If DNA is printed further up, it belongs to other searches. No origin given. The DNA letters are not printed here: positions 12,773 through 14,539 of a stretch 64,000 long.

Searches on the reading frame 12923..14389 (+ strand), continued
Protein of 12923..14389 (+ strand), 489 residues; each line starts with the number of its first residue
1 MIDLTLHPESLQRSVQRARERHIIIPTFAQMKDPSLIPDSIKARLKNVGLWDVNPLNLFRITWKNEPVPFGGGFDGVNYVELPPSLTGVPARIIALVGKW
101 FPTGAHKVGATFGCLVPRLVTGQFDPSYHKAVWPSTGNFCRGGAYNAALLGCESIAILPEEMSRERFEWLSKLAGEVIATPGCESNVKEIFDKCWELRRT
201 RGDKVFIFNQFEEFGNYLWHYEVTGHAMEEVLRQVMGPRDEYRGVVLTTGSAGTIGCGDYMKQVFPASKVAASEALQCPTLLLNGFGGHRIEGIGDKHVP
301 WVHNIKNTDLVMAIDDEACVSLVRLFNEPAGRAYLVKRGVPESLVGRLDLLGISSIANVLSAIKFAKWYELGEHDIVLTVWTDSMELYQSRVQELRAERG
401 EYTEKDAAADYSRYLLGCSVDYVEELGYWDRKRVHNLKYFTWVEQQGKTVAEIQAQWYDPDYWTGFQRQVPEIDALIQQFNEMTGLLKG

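Call 49: find_encoding_contigs(protein=P0136, flank=10000, max_places=2)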
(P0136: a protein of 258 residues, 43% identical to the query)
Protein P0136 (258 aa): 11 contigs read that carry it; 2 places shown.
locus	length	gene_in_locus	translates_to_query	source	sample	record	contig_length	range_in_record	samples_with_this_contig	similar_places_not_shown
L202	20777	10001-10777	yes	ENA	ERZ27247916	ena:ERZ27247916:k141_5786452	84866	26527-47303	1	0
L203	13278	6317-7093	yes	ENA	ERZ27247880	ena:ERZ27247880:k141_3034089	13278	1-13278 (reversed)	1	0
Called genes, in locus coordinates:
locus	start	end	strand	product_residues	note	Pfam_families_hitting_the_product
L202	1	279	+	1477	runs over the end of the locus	PF13660:DUF4147, PF05161:MOFRL, PF01565:FAD_binding_4, PF02913:FAD-oxidase_C, PF13183:Fer4_8 (weak), PF13534:Fer4_17 (weak), PF02754:CCG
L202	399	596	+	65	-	-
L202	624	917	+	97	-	-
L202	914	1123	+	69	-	-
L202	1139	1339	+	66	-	PF10049:DUF2283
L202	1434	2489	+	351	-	-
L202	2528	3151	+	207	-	PF01693:Cauli_VI, PF00075:RNase_H (weak)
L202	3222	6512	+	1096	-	PF00464:SHMT, PF01571:GCV_T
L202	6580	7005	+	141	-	PF01909:NTP_transf_2, PF18765:Polbeta (weak)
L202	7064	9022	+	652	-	PF00069:Pkinase, PF03109:ABC1 (weak), PF07714:PK_Tyr_Ser-Thr, PF01636:APH (faint), PF00496:SBP_bac_5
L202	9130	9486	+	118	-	PF02604:PhdYeFM_antitox (weak)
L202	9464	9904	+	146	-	PF01850:PIN, PF13470:PIN_3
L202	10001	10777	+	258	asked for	PF00392:GntR, PF07702:UTRA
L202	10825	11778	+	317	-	PF02729:OTCace_N, PF00185:OTCace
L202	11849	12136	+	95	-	-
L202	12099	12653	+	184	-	PF09970:DUF2204 (weak), PF19502:DUF6036 (weak)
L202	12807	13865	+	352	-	-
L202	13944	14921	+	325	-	PF02729:OTCace_N, PF00185:OTCace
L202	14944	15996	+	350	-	PF00696:AA_kinase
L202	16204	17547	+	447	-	-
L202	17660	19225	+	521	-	PF00005:ABC_tran, PF13304:AAA_21 (faint), PF00005:ABC_tran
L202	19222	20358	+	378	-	PF02653:BPD_transp_2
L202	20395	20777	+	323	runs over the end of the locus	PF02653:BPD_transp_2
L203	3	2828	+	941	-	?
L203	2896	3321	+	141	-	PF01909:NTP_transf_2, PF18765:Polbeta (weak)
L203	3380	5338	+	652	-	PF00069:Pkinase, PF03109:ABC1 (weak), PF07714:PK_Tyr_Ser-Thr, PF01636:APH (faint), PF00496:SBP_bac_5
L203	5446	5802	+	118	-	PF02604:PhdYeFM_antitox (weak)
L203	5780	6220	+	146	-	PF01850:PIN, PF13470:PIN_3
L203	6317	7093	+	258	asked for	PF00392:GntR, PF07702:UTRA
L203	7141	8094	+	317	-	PF02729:OTCace_N, PF00185:OTCace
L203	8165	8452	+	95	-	-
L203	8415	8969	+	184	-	PF09970:DUF2204 (weak), PF19502:DUF6036 (weak)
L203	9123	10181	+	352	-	-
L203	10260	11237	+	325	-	PF02729:OTCace_N, PF00185:OTCace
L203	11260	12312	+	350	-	PF00696:AA_kinase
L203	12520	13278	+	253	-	?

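Call 50: find_encoding_contigs(protein=P0239, flank=10000, max_places=2)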
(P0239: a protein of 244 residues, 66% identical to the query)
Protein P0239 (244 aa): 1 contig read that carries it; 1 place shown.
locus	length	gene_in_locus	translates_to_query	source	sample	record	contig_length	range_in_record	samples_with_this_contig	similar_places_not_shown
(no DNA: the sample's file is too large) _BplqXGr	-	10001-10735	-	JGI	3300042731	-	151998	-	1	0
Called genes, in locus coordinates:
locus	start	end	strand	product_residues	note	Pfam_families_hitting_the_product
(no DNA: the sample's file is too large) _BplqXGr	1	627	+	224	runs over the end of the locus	PF13302:Acetyltransf_3, PF13420:Acetyltransf_4 (weak), PF00583:Acetyltransf_1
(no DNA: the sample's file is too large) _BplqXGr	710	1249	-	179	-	-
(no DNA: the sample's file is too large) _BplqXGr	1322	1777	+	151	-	PF00557:Peptidase_M24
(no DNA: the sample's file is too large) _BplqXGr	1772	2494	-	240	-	PF00535:Glycos_transf_2, PF13641:Glyco_tranf_2_3 (weak), PF12804:NTP_transf_3 (weak)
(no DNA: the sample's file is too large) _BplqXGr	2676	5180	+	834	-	PF00483:NTP_transferase, PF12804:NTP_transf_3, PF24894:Hexapep_GlmU (faint), PF25084:LbH_EIF2B, PF25087:GMPPB_C, PF02878:PGM_PMM_I, PF02879:PGM_PMM_II, PF02880:PGM_PMM_III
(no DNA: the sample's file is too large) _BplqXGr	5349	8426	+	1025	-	PF02811:PHP, PF07733:DNA_pol3_alpha, PF17657:DNA_pol3_finger, PF14579:HHH_6, PF01336:tRNA_anti-codon (weak)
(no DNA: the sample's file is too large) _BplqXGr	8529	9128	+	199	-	PF01327:Pep_deformylase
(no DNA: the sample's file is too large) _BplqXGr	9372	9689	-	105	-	PF01740:STAS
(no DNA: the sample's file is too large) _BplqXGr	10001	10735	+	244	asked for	PF00392:GntR, PF13412:HTH_24 (faint), PF13545:HTH_Crp_2 (weak), PF04967:HTH_10 (faint), PF07702:UTRA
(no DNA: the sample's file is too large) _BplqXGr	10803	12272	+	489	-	PF00291:PALP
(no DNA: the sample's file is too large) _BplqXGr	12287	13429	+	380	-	PF02729:OTCace_N, PF00185:OTCace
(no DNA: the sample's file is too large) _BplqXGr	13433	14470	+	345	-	PF02729:OTCace_N, PF00185:OTCace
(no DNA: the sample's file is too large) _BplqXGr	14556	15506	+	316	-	PF00696:AA_kinase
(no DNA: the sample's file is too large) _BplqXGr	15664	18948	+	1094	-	PF14691:Fer4_20, PF00070:Pyr_redox (faint), PF00890:FAD_binding_2 (faint), PF01266:DAO (faint), PF01494:FAD_binding_3 (weak), PF07992:Pyr_redox_2, PF13450:NAD_binding_8, PF13738:Pyr_redox_3 (weak), +1 more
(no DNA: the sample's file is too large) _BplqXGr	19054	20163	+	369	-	PF02653:BPD_transp_2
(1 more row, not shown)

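Call 51: find_encoding_contigs(protein=P0155, flank=10000, max_places=2)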
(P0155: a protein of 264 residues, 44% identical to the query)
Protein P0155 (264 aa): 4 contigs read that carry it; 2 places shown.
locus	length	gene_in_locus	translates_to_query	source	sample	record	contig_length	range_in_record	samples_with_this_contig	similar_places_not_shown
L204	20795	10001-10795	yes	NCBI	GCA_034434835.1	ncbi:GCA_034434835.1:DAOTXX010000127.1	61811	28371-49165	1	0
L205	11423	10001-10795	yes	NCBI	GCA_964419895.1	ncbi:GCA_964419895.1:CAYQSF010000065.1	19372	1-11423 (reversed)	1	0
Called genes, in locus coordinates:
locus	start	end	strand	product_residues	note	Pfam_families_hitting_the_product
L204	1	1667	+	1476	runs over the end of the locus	PF13660:DUF4147, PF05161:MOFRL, PF01565:FAD_binding_4, PF02913:FAD-oxidase_C, PF13183:Fer4_8 (weak), PF13534:Fer4_17 (weak), PF02754:CCG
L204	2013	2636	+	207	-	PF01693:Cauli_VI, PF00075:RNase_H (weak)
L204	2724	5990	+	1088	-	PF00464:SHMT, PF01571:GCV_T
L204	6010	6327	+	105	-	PF04255:DUF433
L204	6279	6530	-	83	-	-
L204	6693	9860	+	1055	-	PF00464:SHMT, PF01571:GCV_T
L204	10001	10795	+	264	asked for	PF00392:GntR, PF07702:UTRA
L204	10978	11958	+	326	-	PF02729:OTCace_N, PF00185:OTCace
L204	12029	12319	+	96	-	-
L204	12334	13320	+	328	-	PF02729:OTCace_N, PF00185:OTCace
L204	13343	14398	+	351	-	PF00696:AA_kinase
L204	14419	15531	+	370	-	PF02653:BPD_transp_2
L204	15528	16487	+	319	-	PF02653:BPD_transp_2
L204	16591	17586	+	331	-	PF02608:Bmp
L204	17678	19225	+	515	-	PF00005:ABC_tran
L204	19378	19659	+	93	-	PF04365:BrnT_toxin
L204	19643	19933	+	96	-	-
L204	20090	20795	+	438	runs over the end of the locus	PF02608:Bmp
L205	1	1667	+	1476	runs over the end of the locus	PF13660:DUF4147, PF05161:MOFRL, PF01565:FAD_binding_4, PF02913:FAD-oxidase_C, PF13183:Fer4_8 (weak), PF13534:Fer4_17 (weak), PF02754:CCG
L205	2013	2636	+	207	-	PF01693:Cauli_VI, PF00075:RNase_H (weak)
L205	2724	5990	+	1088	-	PF00464:SHMT, PF01571:GCV_T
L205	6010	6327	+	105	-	PF04255:DUF433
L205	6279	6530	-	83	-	-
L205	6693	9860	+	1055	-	PF00464:SHMT, PF01571:GCV_T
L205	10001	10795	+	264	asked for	PF00392:GntR, PF07702:UTRA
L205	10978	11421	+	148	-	?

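Call 53: find_encoding_contigs(protein=P0182, flank=6000, max_places=2)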
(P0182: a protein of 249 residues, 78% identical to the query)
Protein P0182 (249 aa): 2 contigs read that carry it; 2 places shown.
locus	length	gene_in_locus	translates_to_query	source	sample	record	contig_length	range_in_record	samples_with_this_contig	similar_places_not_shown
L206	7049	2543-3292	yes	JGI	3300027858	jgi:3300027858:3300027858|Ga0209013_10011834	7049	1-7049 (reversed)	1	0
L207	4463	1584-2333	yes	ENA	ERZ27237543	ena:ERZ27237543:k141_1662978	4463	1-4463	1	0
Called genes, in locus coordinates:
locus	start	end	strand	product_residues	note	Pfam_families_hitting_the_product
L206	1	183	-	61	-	?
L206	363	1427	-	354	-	PF09339:HTH_IclR, PF01614:IclR_C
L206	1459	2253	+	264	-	PF02633:Creatininase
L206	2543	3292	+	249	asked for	PF00392:GntR, PF07702:UTRA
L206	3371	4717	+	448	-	PF00291:PALP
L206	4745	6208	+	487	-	PF00291:PALP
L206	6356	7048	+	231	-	?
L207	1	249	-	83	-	?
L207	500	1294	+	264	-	PF02633:Creatininase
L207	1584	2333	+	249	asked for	PF00392:GntR, PF07702:UTRA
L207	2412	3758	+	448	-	PF00291:PALP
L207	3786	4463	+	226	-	?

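Call 54: find_encoding_contigs(protein=P0210, flank=6000, max_places=2)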
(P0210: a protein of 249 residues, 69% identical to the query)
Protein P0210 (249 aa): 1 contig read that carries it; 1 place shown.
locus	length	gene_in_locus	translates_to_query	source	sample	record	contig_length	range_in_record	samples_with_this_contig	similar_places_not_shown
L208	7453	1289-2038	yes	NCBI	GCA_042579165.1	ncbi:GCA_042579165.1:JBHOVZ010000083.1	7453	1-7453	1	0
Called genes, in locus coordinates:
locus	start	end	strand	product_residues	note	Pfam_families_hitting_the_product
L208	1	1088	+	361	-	PF02317:Octopine_DH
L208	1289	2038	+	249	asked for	PF00392:GntR, PF13545:HTH_Crp_2 (faint), PF08220:HTH_DeoR (faint), PF13412:HTH_24 (faint), PF07702:UTRA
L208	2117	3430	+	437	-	PF00291:PALP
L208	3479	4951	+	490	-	PF00291:PALP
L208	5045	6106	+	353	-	PF02729:OTCace_N, PF00185:OTCace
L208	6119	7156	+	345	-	PF02729:OTCace_N, PF00185:OTCace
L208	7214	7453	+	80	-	PF00696:AA_kinase (weak)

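Call 55: find_encoding_contigs(protein=P0207, flank=6000, max_places=2)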
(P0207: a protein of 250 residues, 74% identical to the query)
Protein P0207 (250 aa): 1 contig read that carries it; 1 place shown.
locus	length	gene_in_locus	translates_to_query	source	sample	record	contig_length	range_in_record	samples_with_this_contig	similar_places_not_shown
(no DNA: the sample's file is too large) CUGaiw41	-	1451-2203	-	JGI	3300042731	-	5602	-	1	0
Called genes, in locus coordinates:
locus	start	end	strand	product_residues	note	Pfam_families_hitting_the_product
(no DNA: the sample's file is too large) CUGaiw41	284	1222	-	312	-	PF00248:Aldo_ket_red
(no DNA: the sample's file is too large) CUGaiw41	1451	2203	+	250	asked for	PF00392:GntR, PF13412:HTH_24 (faint), PF13545:HTH_Crp_2 (weak), PF07702:UTRA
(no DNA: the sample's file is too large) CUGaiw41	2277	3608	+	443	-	PF00291:PALP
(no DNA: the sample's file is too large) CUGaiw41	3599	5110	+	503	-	PF00291:PALP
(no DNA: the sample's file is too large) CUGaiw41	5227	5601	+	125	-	?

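Call 72: predict_structure(alignment_id=A2)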
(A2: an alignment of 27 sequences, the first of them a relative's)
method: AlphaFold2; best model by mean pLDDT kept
length: 489 residues; sequences in the alignment: 27
mean_pLDDT: 45.3   pTM: 0.45
mean pLDDT of the five models: 45.3, 42.7, 39.0, 38.5, 33.3
residues with pLDDT >= 90: 0; 70-90: 27; 50-70: 142; < 50: 320
segments of 3 or more residues with pLDDT < 50: 1-7, 25-34, 52-77, 98-189, 208-220, 248-255, 274-306, 315-326, 338-341, 343-353, 383-399, 401-460, 462-469, 479-481, 483-489
pLDDT, mean of each block of 10 residues (from residue 1): 36 58 46 49 59 35 26 43 70 64 34 32 42 38 27 32 38 40 41 53 50 43 58 58 51 51 67 42 26 24 46 49 49 51 46 57 72 76 39 44 39 28 29 34 39 44 47 49 45
secondary structure, 60 per line:
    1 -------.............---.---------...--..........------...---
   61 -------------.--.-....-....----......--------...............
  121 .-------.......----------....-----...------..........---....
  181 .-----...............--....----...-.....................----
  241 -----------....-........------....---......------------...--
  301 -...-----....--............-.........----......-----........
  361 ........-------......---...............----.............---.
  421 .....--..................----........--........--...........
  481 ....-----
elements in order: H8-20 H39-48 E79-82 H84-87 E92-97 H106-121 E129-135 H146-149 E155-157 H164-173 E177-181 H187-201 E204-207 H216-236 H252-255 H257-264 E271-274 H278-283 E310-313 H316-327 H329-337 H342-347 H353-368 E376-381 H385-399 H404-416 H420-425 H428-445 H450-457 H460-467 H470-484

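Call 75: search_protein_families(library=pfam, proteins=[L070:9540-11117:+, L070:11125-11700:+, L070:11700-13103:+, L010:10806-12314:+, L010:1799-2557:-, L010:132-1361:-, L202:12807-13862:+, L202:16204-17544:+])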
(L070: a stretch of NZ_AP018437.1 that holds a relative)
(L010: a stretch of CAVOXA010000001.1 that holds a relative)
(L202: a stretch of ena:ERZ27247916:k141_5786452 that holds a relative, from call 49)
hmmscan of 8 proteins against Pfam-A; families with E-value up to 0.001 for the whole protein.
L070:9540-11117:+ (526 aa): 0 families

L070:11125-11700:+ (192 aa): 0 families

L070:11700-13103:+ (468 aa): 1 family
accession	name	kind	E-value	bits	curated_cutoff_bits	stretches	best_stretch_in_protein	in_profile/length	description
PF00361.26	Proton_antipo_M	-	1.5e-18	67.4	21.5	1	186-390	79-282/294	NADH:quinone oxidoreductase/Mrp antiporter, TM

L010:10806-12314:+ (503 aa): 5 families
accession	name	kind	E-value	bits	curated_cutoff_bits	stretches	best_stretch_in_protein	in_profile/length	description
PF00941.27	FAD_binding_5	-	7.6e-41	140.2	27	1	31-201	5-169/170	FAD binding domain in molybdopterin dehydrogenase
PF01799.25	Fer2_2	-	2e-31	108.4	30.3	1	422-495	1-75/75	[2Fe-2S] binding domain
PF03450.22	CO_deh_flav_C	-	3.6e-23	82.1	25.5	1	214-308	6-100/102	CO dehydrogenase flavoprotein C-terminal domain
PF00111.32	Fer2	-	6.9e-07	29.6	21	1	355-399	2-46/77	2Fe-2S iron-sulfur cluster binding domain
PF13085.11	Fer2_3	-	0.00019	21.8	27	1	386-430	50-93/107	2Fe-2S iron-sulfur cluster binding domain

L010:1799-2557:- (253 aa): 1 family
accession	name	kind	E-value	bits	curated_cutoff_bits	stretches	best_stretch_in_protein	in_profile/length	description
PF03009.23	GDPD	-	2.1e-31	110.4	23.6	1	21-240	1-243/244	Glycerophosphoryl diester phosphodiesterase family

L010:132-1361:- (410 aa): 4 families
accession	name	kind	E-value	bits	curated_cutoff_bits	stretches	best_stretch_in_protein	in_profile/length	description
PF13343.11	SBP_bac_6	-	3.3e-29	102.5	24.6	1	159-384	23-241/245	Bacterial extracellular solute-binding protein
PF13416.11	SBP_bac_8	-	2.9e-23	83.5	27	1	111-351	2-250/279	Bacterial extracellular solute-binding protein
PF01547.30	SBP_bac_1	-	3.3e-20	73.7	26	1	111-350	13-306/307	Bacterial extracellular solute-binding protein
PF13531.11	SBP_bac_11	-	2.5e-15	57.3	25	1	109-351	14-219/227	Bacterial extracellular solute-binding protein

L202:12807-13862:+ (352 aa): 0 families

L202:16204-17544:+ (447 aa): 1 family
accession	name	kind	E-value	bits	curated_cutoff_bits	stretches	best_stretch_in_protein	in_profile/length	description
PF02608.20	Bmp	-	4.5e-38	131.4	24.1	1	91-352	3-268/301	ABC transporter substrate-binding protein PnrA-like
